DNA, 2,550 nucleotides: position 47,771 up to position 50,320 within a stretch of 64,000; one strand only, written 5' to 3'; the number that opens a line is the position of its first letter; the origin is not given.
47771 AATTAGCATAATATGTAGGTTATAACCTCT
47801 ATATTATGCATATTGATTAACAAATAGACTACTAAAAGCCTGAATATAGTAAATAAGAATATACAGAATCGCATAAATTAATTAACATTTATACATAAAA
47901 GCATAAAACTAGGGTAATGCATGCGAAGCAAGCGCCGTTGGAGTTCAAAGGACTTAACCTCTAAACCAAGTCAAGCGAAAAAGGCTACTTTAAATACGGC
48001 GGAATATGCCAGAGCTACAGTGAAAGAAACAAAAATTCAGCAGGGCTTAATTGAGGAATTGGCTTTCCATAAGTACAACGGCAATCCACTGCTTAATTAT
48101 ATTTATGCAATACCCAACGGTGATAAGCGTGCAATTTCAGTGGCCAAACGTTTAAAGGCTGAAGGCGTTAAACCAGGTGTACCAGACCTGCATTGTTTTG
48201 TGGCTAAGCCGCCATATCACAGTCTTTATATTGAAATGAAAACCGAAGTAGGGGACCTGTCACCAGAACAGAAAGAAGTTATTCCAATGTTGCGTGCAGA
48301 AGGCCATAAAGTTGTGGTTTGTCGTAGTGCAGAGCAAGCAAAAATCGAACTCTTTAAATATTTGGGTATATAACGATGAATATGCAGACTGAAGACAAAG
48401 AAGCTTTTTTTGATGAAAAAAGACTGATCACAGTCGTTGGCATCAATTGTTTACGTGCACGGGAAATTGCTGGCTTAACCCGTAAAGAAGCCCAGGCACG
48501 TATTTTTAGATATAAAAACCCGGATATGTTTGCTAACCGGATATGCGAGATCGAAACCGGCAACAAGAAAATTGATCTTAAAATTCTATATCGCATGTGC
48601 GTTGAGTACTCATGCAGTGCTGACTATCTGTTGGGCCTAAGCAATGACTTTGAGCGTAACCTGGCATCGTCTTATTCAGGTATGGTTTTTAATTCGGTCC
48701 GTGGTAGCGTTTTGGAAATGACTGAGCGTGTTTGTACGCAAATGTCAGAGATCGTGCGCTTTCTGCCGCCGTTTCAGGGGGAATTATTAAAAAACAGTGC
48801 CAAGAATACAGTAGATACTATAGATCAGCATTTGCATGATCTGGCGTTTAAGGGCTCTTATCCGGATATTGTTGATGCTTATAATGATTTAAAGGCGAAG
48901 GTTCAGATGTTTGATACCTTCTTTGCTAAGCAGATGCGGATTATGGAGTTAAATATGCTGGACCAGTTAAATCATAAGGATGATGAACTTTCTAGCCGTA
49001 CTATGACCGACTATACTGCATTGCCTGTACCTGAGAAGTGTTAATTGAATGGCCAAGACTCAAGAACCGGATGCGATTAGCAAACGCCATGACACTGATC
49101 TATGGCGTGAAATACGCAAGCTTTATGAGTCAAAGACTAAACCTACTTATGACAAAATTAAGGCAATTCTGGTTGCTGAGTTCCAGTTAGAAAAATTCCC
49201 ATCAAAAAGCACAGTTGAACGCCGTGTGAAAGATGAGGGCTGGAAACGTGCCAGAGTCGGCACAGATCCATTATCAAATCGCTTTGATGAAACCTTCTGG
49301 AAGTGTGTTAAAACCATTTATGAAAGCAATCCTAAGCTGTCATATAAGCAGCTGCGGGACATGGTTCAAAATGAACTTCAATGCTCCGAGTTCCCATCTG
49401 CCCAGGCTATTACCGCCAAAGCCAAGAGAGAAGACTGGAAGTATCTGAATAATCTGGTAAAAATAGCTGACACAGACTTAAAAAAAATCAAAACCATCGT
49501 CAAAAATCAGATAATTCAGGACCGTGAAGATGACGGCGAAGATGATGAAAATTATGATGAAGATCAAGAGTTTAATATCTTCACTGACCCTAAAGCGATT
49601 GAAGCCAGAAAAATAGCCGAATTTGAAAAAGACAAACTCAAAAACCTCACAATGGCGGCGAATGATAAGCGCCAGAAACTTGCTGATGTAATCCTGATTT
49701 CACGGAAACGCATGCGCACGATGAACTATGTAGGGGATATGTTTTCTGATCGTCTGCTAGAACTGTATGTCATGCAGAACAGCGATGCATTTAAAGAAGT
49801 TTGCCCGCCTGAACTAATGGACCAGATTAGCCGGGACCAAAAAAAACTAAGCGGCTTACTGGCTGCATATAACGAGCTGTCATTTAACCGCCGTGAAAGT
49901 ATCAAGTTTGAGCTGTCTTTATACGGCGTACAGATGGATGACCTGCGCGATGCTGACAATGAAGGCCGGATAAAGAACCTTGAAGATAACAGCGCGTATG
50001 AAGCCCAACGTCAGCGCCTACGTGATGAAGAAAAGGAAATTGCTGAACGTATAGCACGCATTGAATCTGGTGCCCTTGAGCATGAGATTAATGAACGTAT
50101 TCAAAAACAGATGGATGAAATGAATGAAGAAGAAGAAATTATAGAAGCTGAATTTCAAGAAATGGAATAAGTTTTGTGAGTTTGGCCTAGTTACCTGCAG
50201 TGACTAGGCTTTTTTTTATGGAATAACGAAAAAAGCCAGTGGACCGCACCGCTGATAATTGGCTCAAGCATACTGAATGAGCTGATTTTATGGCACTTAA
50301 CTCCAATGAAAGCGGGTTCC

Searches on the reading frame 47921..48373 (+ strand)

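Call 30: search_protein_families(library=pfam, proteins=[window:47921-48373:+], max_evalue=0.01)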
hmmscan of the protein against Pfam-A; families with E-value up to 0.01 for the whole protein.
window:47921-48373:+ (150 aa): 1 family
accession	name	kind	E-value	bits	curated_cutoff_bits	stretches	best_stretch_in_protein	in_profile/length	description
PF08774.17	VRR_NUC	-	2.5e-10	40.9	23.8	1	68-137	43-115/116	VRR-NUC domain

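Call 31: search_protein_families(library=phrogs, proteins=[window:47921-48373:+], max_evalue=0.01)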
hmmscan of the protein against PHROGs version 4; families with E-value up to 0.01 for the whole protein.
window:47921-48373:+ (150 aa): 4 families
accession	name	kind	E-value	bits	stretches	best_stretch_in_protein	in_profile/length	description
phrog_824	-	unknown function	1.6e-39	137.4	1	5-149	36-176/265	-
phrog_2363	-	unknown function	4.3e-13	50.3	1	57-148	79-171/192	-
phrog_5702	-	DNA, RNA and nucleotide metabolism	4.3e-13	50.1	1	81-140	1-59/70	Holliday junction resolvase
phrog_93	-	DNA, RNA and nucleotide metabolism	2.5e-09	37.3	1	25-142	343-436/613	endonuclease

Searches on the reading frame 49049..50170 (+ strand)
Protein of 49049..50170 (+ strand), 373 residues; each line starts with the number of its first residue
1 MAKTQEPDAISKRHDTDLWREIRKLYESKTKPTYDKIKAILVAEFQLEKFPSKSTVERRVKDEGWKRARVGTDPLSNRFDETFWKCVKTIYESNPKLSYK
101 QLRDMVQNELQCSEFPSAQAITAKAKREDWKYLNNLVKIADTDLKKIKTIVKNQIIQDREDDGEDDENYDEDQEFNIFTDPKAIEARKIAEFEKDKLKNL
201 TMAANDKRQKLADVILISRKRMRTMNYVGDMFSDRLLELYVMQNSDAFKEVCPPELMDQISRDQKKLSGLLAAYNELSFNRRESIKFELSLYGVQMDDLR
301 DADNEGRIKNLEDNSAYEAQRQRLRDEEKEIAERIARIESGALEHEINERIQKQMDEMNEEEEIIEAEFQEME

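Call 30: search_protein_families(library=pfam, proteins=[window:49049-50170:+], max_evalue=0.01)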
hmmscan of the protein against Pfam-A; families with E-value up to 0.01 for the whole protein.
window:49049-50170:+ (373 aa): 0 families

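Call 31: search_protein_families(library=phrogs, proteins=[window:49049-50170:+], max_evalue=0.01)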
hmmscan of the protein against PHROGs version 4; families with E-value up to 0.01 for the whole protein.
window:49049-50170:+ (373 aa): 1 family
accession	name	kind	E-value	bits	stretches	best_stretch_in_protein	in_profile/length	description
phrog_7533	-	unknown function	5.6e-68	230.8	2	77-363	5-301/310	-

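Call 40: search_protein_families(library=ncbifam, proteins=[window:49049-50170:+], max_evalue=0.01)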
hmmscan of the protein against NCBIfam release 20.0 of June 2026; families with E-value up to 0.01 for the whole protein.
window:49049-50170:+ (373 aa): 0 families

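Call 54: find_homologous_proteins(query=window:49049-50167:+, max_evalue=0.001)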
Query window:49049-50167:+ (373 aa): 76 proteins with E <= 0.001 among 2499 candidates.
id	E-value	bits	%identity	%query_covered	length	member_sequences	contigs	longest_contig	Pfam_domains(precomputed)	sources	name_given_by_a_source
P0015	1.4e-236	802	100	100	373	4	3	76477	-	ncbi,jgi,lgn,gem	-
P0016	2.2e-133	463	60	100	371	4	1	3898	-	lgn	-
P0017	3.1e-107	377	51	98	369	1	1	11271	-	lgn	-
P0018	1.6e-104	368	48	98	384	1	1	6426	-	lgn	-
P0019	2.0e-104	368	51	98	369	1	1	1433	-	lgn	-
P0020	2.9e-104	367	51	94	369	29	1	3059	-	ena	-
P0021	3.4e-103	364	50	98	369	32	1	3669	-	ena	-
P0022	7.9e-93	330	48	98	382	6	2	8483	-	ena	-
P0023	8.3e-93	330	46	100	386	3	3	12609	-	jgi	-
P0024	6.3e-92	327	45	98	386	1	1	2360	-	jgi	jgi:hypothetical protein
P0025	9.6e-91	323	46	99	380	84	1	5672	-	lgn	-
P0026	5.7e-89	317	44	99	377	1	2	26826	-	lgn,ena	-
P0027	1.4e-88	316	45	96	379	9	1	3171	-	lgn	-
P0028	4.2e-87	311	46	96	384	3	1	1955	-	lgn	-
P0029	2.0e-86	309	43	99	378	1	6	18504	-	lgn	-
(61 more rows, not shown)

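Call 58: search_protein_families(library=pfam, alignment_id=A2, max_evalue=1)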
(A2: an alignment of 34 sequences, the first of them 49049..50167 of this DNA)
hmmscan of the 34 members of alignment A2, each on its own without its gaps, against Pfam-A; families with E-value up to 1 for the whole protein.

A. member 1, window:49049-50167:+ (373 aa): 2 families
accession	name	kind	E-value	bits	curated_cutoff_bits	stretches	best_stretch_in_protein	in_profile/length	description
PF24549.1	DUF7602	-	0.051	14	27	1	5-40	6-41/89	Domain of unknown function (DUF7602)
PF23613.1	ELP3_N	-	0.47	10.9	27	0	91-138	16-63/70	ELP3 N-terminal domain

B. families by the number of members that match (of 34 scanned): 30 families (the first 25 are shown)
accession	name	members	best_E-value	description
PF23613.1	ELP3_N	12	0.0028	ELP3 N-terminal domain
PF11903.14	ParD_like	9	0.0054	ParD-like antitoxin of type II bacterial toxin-antitoxin system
PF24549.1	DUF7602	4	0.024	Domain of unknown function (DUF7602)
PF17772.7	zf-MYST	2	0.00058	MYST family zinc finger domain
PF09662.15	Phenyl_P_gamma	2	0.0034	Phenylphosphate carboxylase gamma subunit (Phenyl_P_gamma)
PF22278.2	DUF6958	2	0.073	Family of unknown function (DUF6958)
PF17310.7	DUF5357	2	0.11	Family of unknown function (DUF5357)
PF03449.20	GreA_GreB_N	2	0.17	Transcription elongation factor, N-terminal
PF11274.14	DUF3074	1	0.0026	Protein of unknown function (DUF3074)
PF04943.17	Pox_F11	1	0.0062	Poxvirus F11 protein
PF22239.2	DUF6947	1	0.012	Domain of unknown function (DUF6947)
PF13869.12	NUDIX_2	1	0.015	Nucleotide hydrolase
PF00308.24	Bac_DnaA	1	0.058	Bacterial DnaA ATPAse domain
PF24948.1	Citrate_synth_N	1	0.062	ATP-citrate synthase ATP-grasp domain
PF10157.14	BORCS6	1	0.073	BLOC-1-related complex sub-unit 6 C-terminal helix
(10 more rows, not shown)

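Call 61: predict_structure(alignment_id=A2)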
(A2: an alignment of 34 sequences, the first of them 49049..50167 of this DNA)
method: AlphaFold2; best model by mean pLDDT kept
length: 373 residues; sequences in the alignment: 34
mean_pLDDT: 75.5   pTM: 0.31
mean pLDDT of the five models: 75.5, 73.4, 72.7, 69.6, 68.4
residues with pLDDT >= 90: 46; 70-90: 235; 50-70: 46; < 50: 46
segments of 3 or more residues with pLDDT < 50: 1-13, 69-76, 162-177, 368-373
pLDDT, mean of each block of 10 residues (from residue 1): 41 61 83 85 79 83 71 53 85 84 86 81 82 69 75 68 39 47 81 84 80 85 88 92 90 91 93 92 88 75 53 70 88 81 77 72 52 43
secondary structure, 60 per line:
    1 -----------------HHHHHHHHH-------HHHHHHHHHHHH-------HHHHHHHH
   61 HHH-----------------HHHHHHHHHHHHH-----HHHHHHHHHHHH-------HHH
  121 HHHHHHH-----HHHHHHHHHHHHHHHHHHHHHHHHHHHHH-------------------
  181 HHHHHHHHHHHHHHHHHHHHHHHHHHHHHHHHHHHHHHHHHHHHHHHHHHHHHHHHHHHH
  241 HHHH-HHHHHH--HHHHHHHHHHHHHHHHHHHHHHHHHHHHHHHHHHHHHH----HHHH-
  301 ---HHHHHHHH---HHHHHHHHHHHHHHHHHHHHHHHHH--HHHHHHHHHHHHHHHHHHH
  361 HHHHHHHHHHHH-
elements in order: H18-26 H34-45 H53-63 H81-93 H99-110 H118-127 H133-161 H181-244 H246-251 H254-291 H296-299 H304-311 H315-339 H342-372

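Call 64: fold_search(model_id=the predicted structure, library=pdb)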
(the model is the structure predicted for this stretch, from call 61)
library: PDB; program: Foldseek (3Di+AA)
matches with E <= 10: 122; with E <= 0.001: 0
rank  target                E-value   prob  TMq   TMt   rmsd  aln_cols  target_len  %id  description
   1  8ch6_P                5.9e-01  0.08  0.11  0.12  58.6       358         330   15  Structure of a late-stage activated spliceosome (BAqr) arrested with a dominant-negative Aquarius mutant (state B comp (released 2023-05-10)
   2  4mh6                  1.7e+00  0.38  0.19  0.35  16.8       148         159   14  2.8 Angstrom Crystal Structure of Type III Secretion Protein YscO from Vibrio parahaemolyticus (released 2013-09-11)
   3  6z6f_D                1.8e+00  0.08  0.16  0.12  50.6       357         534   11  HDAC-PC (released 2021-02-17)
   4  8t8f_D                1.9e+00  0.60  0.18  0.16   5.6        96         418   18  Smc5/6 8mer (released 2023-11-15)
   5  5f5p_A                2.3e+00  0.38  0.19  0.36  23.9       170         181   18  Molecular Basis for Shroom2 Recognition by Rock1 (released 2016-10-19)
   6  9g6k_Lg               2.4e+00  0.06  0.10  0.15  25.7       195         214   14  LSU structure derived from the LSU sample of the mitoribosome from T. gondii. (released 2024-12-11)
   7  6zbh_C                3.0e+00  0.06  0.12  0.15  29.6       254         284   12  Merozoite surface protein 1 (MSP-1) from Plasmodium falciparum, alternative conformation 5 (released 2021-05-19)
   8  4fcy_B                3.2e+00  0.16  0.13  0.11  14.3       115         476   12  Crystal structure of the bacteriophage Mu transpososome (released 2012-11-07)
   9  3n24_C                3.3e+00  0.13  0.12  0.32  26.8       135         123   16  The crystal structure of a two-component sensor domain (3rd form) from Pseudomonas aeruginosa PA01 (released 2010-06-02)
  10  8dk2_B                3.3e+00  0.04  0.14  0.15  32.5       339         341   11  CryoEM structure of Pseudomonas aeruginosa PA14 JetABC in an unclamped state trapped in ATP dependent dimeric form (released 2022-10-05)
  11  4fcy_A                3.7e+00  0.12  0.13  0.11  14.1       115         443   14  Crystal structure of the bacteriophage Mu transpososome (released 2012-11-07)
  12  2lw1_MODEL_1_A        4.0e+00  0.60  0.16  0.59   3.0        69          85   14  The C-terminal domain of the Uup protein is a DNA-binding coiled coil motif (released 2012-09-19)
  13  8iyj_S5               4.0e+00  0.12  0.19  0.22  38.6       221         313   14  Cryo-EM structure of the 48-nm repeat doublet microtubule from mouse sperm (released 2023-07-05)
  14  9uhd                  4.2e+00  0.14  0.15  0.26  20.6       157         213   15  Structure of FAM92A BAR domain (released 2025-07-16)
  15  8oip_Aa               4.4e+00  0.20  0.15  0.14  17.6       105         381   19  28S mammalian mitochondrial small ribosomal subunit with mtRF1 and P-site tRNA (released 2023-05-24)
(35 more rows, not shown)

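Call 66: search_solved_structures(query=A2, max_evalue=10, show_alignments=2)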
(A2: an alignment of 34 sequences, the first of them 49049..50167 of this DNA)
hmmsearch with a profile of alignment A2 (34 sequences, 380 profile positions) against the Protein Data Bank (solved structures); distinct sequences matched with E-value up to 10: 4.
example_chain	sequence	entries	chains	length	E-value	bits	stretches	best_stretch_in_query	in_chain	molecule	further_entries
2ozu_A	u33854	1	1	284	0.59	12.5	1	22-75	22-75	Histone acetyltransferase MYST3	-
8dd5_A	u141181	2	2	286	0.6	12.5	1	22-75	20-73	Histone acetyltransferase KAT6A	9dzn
29uq_AAA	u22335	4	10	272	0.68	12.3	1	22-75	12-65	Histone acetyltransferase KAT6A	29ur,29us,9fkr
2rc4_A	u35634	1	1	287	0.7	12.3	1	22-75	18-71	Histone acetyltransferase MYST3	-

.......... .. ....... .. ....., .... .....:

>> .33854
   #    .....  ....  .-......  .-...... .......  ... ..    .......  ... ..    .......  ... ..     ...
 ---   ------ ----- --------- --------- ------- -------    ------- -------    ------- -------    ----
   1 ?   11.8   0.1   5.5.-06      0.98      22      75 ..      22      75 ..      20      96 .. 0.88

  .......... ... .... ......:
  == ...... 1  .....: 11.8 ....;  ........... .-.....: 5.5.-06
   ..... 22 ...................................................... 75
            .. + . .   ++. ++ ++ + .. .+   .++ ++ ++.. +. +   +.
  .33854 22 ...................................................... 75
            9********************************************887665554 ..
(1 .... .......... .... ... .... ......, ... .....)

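Call 81: find_encoding_contigs(protein=P0015, flank=10000, max_places=3)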
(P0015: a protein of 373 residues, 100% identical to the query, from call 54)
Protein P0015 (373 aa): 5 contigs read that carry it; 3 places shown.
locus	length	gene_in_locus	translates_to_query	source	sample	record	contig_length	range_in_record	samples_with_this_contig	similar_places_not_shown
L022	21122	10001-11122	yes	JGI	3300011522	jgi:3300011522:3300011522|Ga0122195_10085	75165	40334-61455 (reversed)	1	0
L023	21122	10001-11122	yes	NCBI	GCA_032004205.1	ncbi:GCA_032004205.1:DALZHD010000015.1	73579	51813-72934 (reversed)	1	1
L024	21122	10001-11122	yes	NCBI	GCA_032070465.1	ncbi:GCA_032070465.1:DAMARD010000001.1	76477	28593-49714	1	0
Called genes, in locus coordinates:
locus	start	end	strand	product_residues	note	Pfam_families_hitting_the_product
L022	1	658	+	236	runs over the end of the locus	PF10979:DUF2786, PF23771:DUF7168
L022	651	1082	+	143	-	-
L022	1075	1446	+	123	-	-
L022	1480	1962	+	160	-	-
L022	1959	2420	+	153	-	-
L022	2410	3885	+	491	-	PF00145:DNA_methylase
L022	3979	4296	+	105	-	-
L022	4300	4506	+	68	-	-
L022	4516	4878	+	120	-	-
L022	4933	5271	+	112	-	-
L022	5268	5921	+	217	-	-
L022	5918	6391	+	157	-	-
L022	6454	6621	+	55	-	-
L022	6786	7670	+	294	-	-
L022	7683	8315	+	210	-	-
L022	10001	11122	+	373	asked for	-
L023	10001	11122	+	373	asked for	-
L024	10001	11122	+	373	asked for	-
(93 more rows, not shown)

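Call 83: search_dna_similar(query=window:49049-50167:+, collection=phages, mode=protein, max_evalue=0.001, max_rows=15)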
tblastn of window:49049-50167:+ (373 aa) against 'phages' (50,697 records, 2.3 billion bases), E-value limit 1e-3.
No match.
